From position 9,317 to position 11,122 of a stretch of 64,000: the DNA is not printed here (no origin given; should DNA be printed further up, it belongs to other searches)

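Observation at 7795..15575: Complete mevalonate pathway operon of archaeal/eukaryotic flavour in a bacterium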

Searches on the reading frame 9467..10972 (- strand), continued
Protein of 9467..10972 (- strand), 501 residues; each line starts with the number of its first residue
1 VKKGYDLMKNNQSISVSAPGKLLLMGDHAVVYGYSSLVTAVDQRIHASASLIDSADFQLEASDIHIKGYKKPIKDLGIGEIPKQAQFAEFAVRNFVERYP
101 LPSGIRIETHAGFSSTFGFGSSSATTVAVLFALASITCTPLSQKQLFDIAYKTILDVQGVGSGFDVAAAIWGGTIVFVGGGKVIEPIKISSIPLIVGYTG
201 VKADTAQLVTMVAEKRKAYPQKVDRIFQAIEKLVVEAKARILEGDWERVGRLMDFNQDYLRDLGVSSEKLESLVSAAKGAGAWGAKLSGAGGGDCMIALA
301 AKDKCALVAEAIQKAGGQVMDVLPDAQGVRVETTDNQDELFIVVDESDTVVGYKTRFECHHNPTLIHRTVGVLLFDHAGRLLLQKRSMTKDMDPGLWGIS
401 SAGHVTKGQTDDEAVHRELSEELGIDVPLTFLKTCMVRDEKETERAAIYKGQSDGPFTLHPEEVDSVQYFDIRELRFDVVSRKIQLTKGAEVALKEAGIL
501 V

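Call 46: find_related_loci(query=A1, collection=genome_contigs, flank=10000)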
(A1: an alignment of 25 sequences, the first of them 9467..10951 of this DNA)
Query A1 (494 aa) in genome_contigs; peptide patterns used: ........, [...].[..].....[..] (x = any residue, [..] = any of these).
600 stretches matched a pattern (row limit reached: there are more); 573 encode a relative of the query (tblastn E <= 1e-3); the best 80 are kept; 79 distinct loci.
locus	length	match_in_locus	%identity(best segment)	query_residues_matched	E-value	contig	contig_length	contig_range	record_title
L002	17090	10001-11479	58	1-493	0e+0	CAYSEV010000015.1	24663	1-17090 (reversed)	MAG TPA_asm: uncultured Gammaproteobacteria bacterium isolate SRP342105_co1_249 genome assembly, contig: NODE_2662_lengt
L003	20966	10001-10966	64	4-325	6e-127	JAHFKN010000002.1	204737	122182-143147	MAG: Candidatus Gottesmanbacteria bacterium isolate nzgw410 NODE_37_length_204738_cov_18.718000, whole genome shotgun se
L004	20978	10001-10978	53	1-326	8e-103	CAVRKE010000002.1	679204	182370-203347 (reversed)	MAG: Candidatus Levybacteria bacterium isolate MFD01476.bin.1.95 genome assembly, contig: contig_6007, whole genome shot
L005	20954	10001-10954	51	7-325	9e-101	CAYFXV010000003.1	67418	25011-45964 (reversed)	MAG TPA_asm: uncultured archaeon isolate ERP108616_co2_179 genome assembly, contig: NODE_358_length_67418_cov_24.581655,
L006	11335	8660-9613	50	7-325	6e-100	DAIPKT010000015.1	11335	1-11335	MAG TPA_asm: bacterium isolate CTOTU21511 NODE_2681_length_11335_cov_11.915869, whole genome shotgun sequence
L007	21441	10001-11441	54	2-489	2e-125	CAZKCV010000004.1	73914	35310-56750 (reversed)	MAG TPA_asm: uncultured Gammaproteobacteria bacterium isolate binchicken_co251_142 genome assembly, contig: NODE_514_len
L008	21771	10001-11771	55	1-325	3e-95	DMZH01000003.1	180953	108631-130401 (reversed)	MAG TPA_asm: Candidatus Woesebacteria bacterium isolate UBA8517 contig_8038, whole genome shotgun sequence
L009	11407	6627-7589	52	5-325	8e-94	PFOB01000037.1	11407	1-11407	MAG: Candidatus Roizmanbacteria bacterium CG_4_10_14_0_2_um_filter_39_13 CG_4_10_14_0.2_scaffold_2958_c, whole genome sh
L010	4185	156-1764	47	5-325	3e-94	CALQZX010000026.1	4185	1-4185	MAG: Parcubacteria group bacterium isolate MiH-14oct19-109 genome assembly, contig: MiH-14oct19-C51326, whole genome sho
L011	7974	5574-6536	52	5-325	3e-93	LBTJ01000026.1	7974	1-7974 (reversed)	MAG: Candidatus Roizmanbacteria bacterium GW2011_GWA2_37_7 US54_C0026, whole genome shotgun sequence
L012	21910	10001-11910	53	5-325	2e-92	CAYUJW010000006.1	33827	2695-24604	MAG TPA_asm: uncultured Gammaproteobacteria bacterium isolate SRP286056_co1_429 genome assembly, contig: NODE_1380_lengt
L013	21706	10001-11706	50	5-326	1e-91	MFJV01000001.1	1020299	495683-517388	MAG: Candidatus Gottesmanbacteria bacterium RIFCSPLOWO2_01_FULL_43_11b rifcsplowo2_01_scaffold_30, whole genome shotgun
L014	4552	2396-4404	52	5-325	7e-90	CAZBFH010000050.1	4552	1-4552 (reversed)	MAG TPA_asm: uncultured Gammaproteobacteria bacterium isolate SRP342105_co2_162 genome assembly, contig: NODE_23113_leng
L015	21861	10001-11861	47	6-326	1e-88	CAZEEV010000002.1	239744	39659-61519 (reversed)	MAG TPA_asm: uncultured Pseudomonadales bacterium isolate SRP294416_co1_79 genome assembly, contig: NODE_15_length_23974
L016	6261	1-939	52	13-325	1e-87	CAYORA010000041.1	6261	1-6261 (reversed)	MAG TPA_asm: uncultured Gammaproteobacteria bacterium isolate SRP170004_co1_164 genome assembly, contig: NODE_20299_leng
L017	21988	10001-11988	48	5-322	3e-86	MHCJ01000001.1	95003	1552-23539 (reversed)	MAG: Candidatus Chisholmbacteria bacterium RIFCSPHIGHO2_01_FULL_52_32 rifcsphigho2_01_scaffold_267, whole genome shotgun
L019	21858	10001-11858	46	1-331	7e-82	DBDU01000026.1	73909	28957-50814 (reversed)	MAG TPA_asm: Patescibacteria group bacterium UBA924 UBA924_contig_185, whole genome shotgun sequence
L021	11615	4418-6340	45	4-325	9e-80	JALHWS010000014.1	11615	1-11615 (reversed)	MAG: Candidatus Microgenomates bacterium isolate PFL108 seq_273153, whole genome shotgun sequence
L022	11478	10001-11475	45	2-488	1e-84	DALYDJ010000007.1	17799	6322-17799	MAG TPA_asm: Candidatus Woesebacteria bacterium isolate CTOTU14224 NODE_697_length_17799_cov_3.846709, whole genome shot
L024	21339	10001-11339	45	7-469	4e-109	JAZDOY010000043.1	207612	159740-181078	MAG: bacterium isolate MEGAHIT-group-0.802 k141_14522640, whole genome shotgun sequence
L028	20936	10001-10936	44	11-321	5e-67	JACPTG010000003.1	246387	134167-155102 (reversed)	MAG: Candidatus Woesearchaeota archaeon isolate NC_groundwater_726_Ag_S-0.2um_49_29 S36_SO-2_scaffold_3030, whole genome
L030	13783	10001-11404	31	10-473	2e-56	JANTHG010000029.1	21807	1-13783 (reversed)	MAG: Calditrichaceae bacterium isolate bin20020 c_000000000255, whole genome shotgun sequence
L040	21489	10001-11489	53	5-493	7e-127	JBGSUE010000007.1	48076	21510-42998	MAG: Patescibacteria group bacterium isolate JTS-AC425 k141_669869, whole genome shotgun sequence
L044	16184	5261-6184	34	7-327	4e-43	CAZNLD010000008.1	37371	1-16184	MAG TPA_asm: Candidatus Undinarchaeota archaeon isolate SRP141376_co1_318 genome assembly, contig: NODE_2606_length_3737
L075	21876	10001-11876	29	7-310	1e-33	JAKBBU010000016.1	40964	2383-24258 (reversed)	MAG: Proteobacteria bacterium isolate ZJ4.bin51 NODE_998_length_40964_cov_2.337782, whole genome shotgun sequence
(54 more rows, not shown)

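Call 54: search_protein_families(library=ncbifam, proteins=[L075:9986-10987:+, L075:10959-11924:+, L005:7889-8941:+, L005:9977-10957:+, L028:9962-10948:+, L028:16391-17650:+, L030:7475-8641:+, L030:8651-10915:+, L044:233-1213:+, L044:5150-6199:+], max_evalue=1e-10)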
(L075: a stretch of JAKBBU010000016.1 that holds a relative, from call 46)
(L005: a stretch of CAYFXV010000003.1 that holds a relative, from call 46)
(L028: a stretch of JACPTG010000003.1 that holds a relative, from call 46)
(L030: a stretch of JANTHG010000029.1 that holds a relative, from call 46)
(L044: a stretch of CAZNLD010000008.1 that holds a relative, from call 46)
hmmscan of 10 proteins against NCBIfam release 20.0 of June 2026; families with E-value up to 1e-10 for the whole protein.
L075:9986-10987:+ (334 aa): 3 families
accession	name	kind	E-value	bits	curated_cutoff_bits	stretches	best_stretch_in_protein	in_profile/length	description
TIGR00549.1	mevalon_kin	equivalog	2.5e-36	125.6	163.05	1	10-293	1-269/276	mevalonate kinase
NF003036.0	PRK03926.1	equivalog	6e-27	94.5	403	1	6-293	2-259/302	mevalonate kinase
NF003006.0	PRK03817.1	equivalog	2.1e-11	43.4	443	0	7-142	3-116/352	galactokinase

L075:10959-11924:+ (322 aa): 10 families
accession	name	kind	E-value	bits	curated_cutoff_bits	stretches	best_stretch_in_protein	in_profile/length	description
TIGR00549.1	mevalon_kin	equivalog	4.8e-57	193.6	163.05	1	15-288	2-276/276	mevalonate kinase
NF003036.0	PRK03926.1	equivalog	1.7e-52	178.4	403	1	12-309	4-287/302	mevalonate kinase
TIGR01220.1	Pmev_kin_Gr_pos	equivalog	5.9e-23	81.5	165.7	1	12-168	3-179/358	phosphomevalonate kinase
NF003705.0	PRK05322.1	equivalog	3.7e-18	65.4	385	0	10-137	20-156/388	galactokinase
NF003006.0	PRK03817.1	equivalog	1.1e-16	60.8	443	0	9-152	1-146/352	galactokinase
NF040957.1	Arch_PMK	equivalog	1.1e-14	54.7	500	1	12-190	2-184/316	phosphomevalonate kinase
TIGR00131.1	gal_kin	equivalog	4.4e-14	52.2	226.65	0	4-161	12-179/388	galactokinase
NF003472.0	PRK05101.1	equivalog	2.9e-13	49.5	499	0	7-130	18-149/382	galactokinase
NF001816.0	PRK00555.1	equivalog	3.7e-12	45.9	509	0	11-161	4-160/363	galactokinase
NF002288.1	PRK01212.1-4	equivalog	3.2e-11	42.8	194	1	79-203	63-189/303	homoserine kinase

L005:7889-8941:+ (351 aa): 7 families
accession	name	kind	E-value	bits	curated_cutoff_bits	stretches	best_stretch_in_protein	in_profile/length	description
TIGR00549.1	mevalon_kin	equivalog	2.3e-57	194.6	163.05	1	21-317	1-276/276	mevalonate kinase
NF003036.0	PRK03926.1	equivalog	1.1e-40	139.6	403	1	17-349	2-297/302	mevalonate kinase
NF003006.0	PRK03817.1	equivalog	1.2e-18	67.2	443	1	235-329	230-323/352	galactokinase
TIGR00131.1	gal_kin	equivalog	5.9e-14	51.8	226.65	0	253-334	283-365/388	galactokinase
NF040957.1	Arch_PMK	equivalog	9.3e-13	48.4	500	1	19-326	2-295/316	phosphomevalonate kinase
TIGR01220.1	Pmev_kin_Gr_pos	equivalog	9.4e-13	47.9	165.7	0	212-343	218-354/358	phosphomevalonate kinase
NF003472.0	PRK05101.1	equivalog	2e-12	46.7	499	0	249-324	272-350/382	galactokinase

L005:9977-10957:+ (327 aa): 13 families
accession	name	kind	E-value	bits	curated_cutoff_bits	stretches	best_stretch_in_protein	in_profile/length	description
NF003036.0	PRK03926.1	equivalog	2.1e-71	240.5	403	1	8-326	1-299/302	mevalonate kinase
TIGR00549.1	mevalon_kin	equivalog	2.4e-58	197.8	163.05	1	13-292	1-275/276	mevalonate kinase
TIGR01220.1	Pmev_kin_Gr_pos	equivalog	5.7e-39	134.2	165.7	2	9-173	1-179/358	phosphomevalonate kinase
NF040957.1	Arch_PMK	equivalog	1.8e-28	100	500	1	10-326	1-316/316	phosphomevalonate kinase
NF003006.0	PRK03817.1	equivalog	1.5e-21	76.8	443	0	228-314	246-333/352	galactokinase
TIGR00131.1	gal_kin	equivalog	5.2e-18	65.1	226.65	0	223-315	278-371/388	galactokinase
NF003705.0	PRK05322.1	equivalog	5.7e-18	64.8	385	0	229-310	282-365/388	galactokinase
NF003472.0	PRK05101.1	equivalog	1e-17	64.2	499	1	9-140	21-154/382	galactokinase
NF049969.1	GlMnHpPKinHddA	equivalog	1.5e-16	60.8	600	1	36-324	36-334/338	D-glycero-D-manno-heptose 7-phosphate kinase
NF002288.1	PRK01212.1-4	equivalog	4.2e-13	49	194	1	81-311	59-283/303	homoserine kinase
TIGR00191.1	thrB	equivalog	4.2e-12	45.5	168.25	1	76-323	55-294/304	homoserine kinase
TIGR01920.1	Shik_kin_archae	equivalog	3.5e-11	43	126.85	0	70-312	40-262/266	shikimate kinase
NF009948.0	PRK13412.1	equivalog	7.4e-11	40.5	721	0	95-326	723-972/974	bifunctional fucokinase/fucose-1-phosphate guanylyltransferase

L028:9962-10948:+ (329 aa): 8 families
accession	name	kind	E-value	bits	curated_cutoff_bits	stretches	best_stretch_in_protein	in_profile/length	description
TIGR00549.1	mevalon_kin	equivalog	1.5e-55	188.6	163.05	1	14-296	1-276/276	mevalonate kinase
NF003036.0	PRK03926.1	equivalog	4.9e-50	170.3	403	1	10-325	2-295/302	mevalonate kinase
TIGR01220.1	Pmev_kin_Gr_pos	equivalog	3.4e-33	115.2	165.7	2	12-170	3-178/358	phosphomevalonate kinase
NF040957.1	Arch_PMK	equivalog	9.3e-24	84.5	500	1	13-319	3-307/316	phosphomevalonate kinase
NF003006.0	PRK03817.1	equivalog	2.3e-14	53.1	443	0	210-311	233-327/352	galactokinase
TIGR00131.1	gal_kin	equivalog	3.4e-13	49.3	226.65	0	224-310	282-363/388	galactokinase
NF049969.1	GlMnHpPKinHddA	equivalog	1.1e-12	48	600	1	94-318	97-325/338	D-glycero-D-manno-heptose 7-phosphate kinase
NF001816.0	PRK00555.1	equivalog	6.1e-12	45.2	509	0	224-321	257-348/363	galactokinase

L028:16391-17650:+ (420 aa): 5 families
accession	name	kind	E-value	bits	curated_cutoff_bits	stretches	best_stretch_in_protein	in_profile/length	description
TIGR00549.1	mevalon_kin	equivalog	3.9e-66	223.4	163.05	1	139-396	1-275/276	mevalonate kinase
NF003036.0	PRK03926.1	equivalog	4.1e-50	170.6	403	1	135-414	2-282/302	mevalonate kinase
NF003006.0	PRK03817.1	equivalog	2.1e-16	59.9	443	0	334-415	248-329/352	galactokinase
NF002288.1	PRK01212.1-4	equivalog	1.6e-14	53.6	194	1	192-416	59-283/303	homoserine kinase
TIGR00131.1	gal_kin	equivalog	3.4e-12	46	226.65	0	335-399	285-351/388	galactokinase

L030:7475-8641:+ (389 aa): 4 families
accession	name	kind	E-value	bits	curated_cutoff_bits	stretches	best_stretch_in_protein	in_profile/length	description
TIGR01220.1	Pmev_kin_Gr_pos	equivalog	1e-37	130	165.7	1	36-380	1-357/358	phosphomevalonate kinase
TIGR00549.1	mevalon_kin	equivalog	6.3e-24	84.9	163.05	1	40-346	1-271/276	mevalonate kinase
NF040957.1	Arch_PMK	equivalog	1e-23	84.4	500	1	119-375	58-307/316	phosphomevalonate kinase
NF003036.0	PRK03926.1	equivalog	4.4e-17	62.1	403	1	35-295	1-215/302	mevalonate kinase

L030:8651-10915:+ (755 aa): 13 families
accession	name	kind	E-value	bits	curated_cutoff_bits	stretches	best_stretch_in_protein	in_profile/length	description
TIGR00532.1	HMG_CoA_R_NAD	equivalog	6.4e-132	440.5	259.95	1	3-390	18-395/395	hydroxymethylglutaryl-CoA reductase, degradative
TIGR00549.1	mevalon_kin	equivalog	1.4e-76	257.6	163.05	1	454-728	3-276/276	mevalonate kinase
NF003036.0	PRK03926.1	equivalog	2.4e-69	233.7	403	1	451-754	5-291/302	mevalonate kinase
NF003006.0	PRK03817.1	equivalog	1.1e-20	73.9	443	1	645-744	229-327/352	galactokinase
NF002288.1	PRK01212.1-4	equivalog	2.7e-16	59.5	194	1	516-746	62-282/303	homoserine kinase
NF003705.0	PRK05322.1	equivalog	1.1e-13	50.6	385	0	661-734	279-354/388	galactokinase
TIGR01220.1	Pmev_kin_Gr_pos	equivalog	2.2e-13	50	165.7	0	541-605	114-178/358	phosphomevalonate kinase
TIGR00131.1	gal_kin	equivalog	2.7e-13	49.6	226.65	0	635-749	261-368/388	galactokinase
TIGR00533.1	HMG_CoA_R_NADP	equivalog_domain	8.1e-13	48.1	441.8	0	51-201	60-206/402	hydroxymethylglutaryl-CoA reductase (NADPH)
NF003472.0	PRK05101.1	equivalog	1.1e-12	47.6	499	0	661-743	273-357/382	galactokinase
NF049969.1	GlMnHpPKinHddA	equivalog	2.9e-12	46.7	600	0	513-601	78-168/338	D-glycero-D-manno-heptose 7-phosphate kinase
NF040957.1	Arch_PMK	equivalog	3.7e-12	46.4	500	1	452-735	4-293/316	phosphomevalonate kinase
NF001816.0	PRK00555.1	equivalog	1.7e-11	43.7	509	0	661-748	255-342/363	galactokinase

L044:233-1213:+ (327 aa): 12 families
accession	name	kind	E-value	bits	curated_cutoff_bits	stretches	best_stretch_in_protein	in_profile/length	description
TIGR00549.1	mevalon_kin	equivalog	1.6e-71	241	163.05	1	13-299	3-276/276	mevalonate kinase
NF003036.0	PRK03926.1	equivalog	1.3e-62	211.6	403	1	13-325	8-291/302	mevalonate kinase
NF003006.0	PRK03817.1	equivalog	1.7e-25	89.7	443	1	233-316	245-328/352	galactokinase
NF002288.1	PRK01212.1-4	equivalog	2.7e-20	72.6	194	1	86-316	60-281/303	homoserine kinase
TIGR00131.1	gal_kin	equivalog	1.1e-18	67.3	226.65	1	234-320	282-368/388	galactokinase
NF003705.0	PRK05322.1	equivalog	7.8e-18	64.4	385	1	232-318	279-371/388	galactokinase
TIGR01220.1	Pmev_kin_Gr_pos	equivalog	9.7e-18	64.3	165.7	0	180-319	204-348/358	phosphomevalonate kinase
NF001816.0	PRK00555.1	equivalog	1.3e-17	63.8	509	1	233-319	256-346/363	galactokinase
NF003472.0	PRK05101.1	equivalog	1.5e-17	63.7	499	1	233-319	274-361/382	galactokinase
NF049969.1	GlMnHpPKinHddA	equivalog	9.6e-16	58.1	600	1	83-302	81-306/338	D-glycero-D-manno-heptose 7-phosphate kinase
NF040957.1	Arch_PMK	equivalog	1.5e-12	47.7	500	1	101-316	76-300/316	phosphomevalonate kinase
TIGR00191.1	thrB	equivalog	5.3e-11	41.9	168.25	0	89-315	66-279/304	homoserine kinase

L044:5150-6199:+ (350 aa): 11 families
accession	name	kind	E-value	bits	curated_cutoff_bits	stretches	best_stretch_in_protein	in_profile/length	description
TIGR00549.1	mevalon_kin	equivalog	4.8e-72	242.7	163.05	1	42-312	1-276/276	mevalonate kinase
NF003036.0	PRK03926.1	equivalog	1e-69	235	403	1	37-343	1-299/302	mevalonate kinase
NF003006.0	PRK03817.1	equivalog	2.1e-24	86.1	443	1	235-332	235-334/352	galactokinase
TIGR00131.1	gal_kin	equivalog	1.7e-18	66.8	226.65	1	229-334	265-369/388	galactokinase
NF003705.0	PRK05322.1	equivalog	1.5e-17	63.4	385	1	227-315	262-351/388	galactokinase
NF002288.1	PRK01212.1-4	equivalog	4.8e-17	61.9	194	1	104-316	59-271/303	homoserine kinase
NF001816.0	PRK00555.1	equivalog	2.5e-16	59.6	509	0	232-315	242-326/363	galactokinase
NF040957.1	Arch_PMK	equivalog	5.4e-14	52.4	500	1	39-338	1-312/316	phosphomevalonate kinase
NF003472.0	PRK05101.1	equivalog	6.1e-14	51.7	499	0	239-315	267-346/382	galactokinase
TIGR01220.1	Pmev_kin_Gr_pos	equivalog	2.8e-13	49.7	165.7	0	205-327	214-346/358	phosphomevalonate kinase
TIGR00191.1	thrB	equivalog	4.2e-13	48.8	168.25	1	93-320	51-272/304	homoserine kinase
